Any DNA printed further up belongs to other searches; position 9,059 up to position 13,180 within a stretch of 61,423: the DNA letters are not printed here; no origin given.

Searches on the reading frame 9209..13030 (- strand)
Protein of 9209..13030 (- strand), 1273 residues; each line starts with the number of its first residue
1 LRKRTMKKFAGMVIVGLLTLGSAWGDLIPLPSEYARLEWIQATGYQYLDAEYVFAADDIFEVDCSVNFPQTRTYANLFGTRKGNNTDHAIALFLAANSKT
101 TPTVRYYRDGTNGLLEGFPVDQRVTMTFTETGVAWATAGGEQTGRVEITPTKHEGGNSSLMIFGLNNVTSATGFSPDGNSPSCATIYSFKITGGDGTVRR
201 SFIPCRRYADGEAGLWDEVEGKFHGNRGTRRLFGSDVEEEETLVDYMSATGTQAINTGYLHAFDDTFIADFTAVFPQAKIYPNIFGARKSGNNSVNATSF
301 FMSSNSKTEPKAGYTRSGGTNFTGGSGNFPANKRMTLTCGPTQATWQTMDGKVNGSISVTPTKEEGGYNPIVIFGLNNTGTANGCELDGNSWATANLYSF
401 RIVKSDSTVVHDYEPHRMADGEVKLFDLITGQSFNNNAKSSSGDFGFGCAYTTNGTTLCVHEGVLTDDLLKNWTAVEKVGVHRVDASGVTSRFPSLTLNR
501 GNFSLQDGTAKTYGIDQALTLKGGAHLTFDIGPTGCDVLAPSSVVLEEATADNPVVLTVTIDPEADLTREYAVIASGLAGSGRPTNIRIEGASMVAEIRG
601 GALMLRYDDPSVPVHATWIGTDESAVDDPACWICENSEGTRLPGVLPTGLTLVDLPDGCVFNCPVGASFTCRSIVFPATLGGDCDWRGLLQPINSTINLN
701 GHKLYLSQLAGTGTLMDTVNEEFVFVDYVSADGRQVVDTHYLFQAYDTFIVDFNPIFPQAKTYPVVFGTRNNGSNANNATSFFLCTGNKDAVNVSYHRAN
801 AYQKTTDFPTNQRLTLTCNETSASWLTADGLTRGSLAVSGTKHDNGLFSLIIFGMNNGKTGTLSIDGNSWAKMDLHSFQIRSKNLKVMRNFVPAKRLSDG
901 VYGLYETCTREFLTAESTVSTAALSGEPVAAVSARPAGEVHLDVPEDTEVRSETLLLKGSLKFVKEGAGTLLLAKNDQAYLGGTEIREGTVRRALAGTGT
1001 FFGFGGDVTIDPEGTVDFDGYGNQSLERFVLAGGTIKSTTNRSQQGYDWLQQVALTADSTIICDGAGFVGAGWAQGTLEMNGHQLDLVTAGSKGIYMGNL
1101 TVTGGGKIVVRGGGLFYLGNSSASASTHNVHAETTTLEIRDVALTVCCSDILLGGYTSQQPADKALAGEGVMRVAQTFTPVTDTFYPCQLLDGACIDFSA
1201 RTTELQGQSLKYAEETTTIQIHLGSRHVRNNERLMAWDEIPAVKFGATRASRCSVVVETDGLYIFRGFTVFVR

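Call 40: search_protein_families(library=pfam, proteins=[window:9209-13030:-], max_evalue=0.001)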
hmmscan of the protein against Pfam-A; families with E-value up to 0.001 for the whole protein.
window:9209-13030:- (1273 aa): 1 family
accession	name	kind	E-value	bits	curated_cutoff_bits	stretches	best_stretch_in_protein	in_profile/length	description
PF12951.13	PATR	-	0.0005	20.5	27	1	963-991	1-28/30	Passenger-associated-transport-repeat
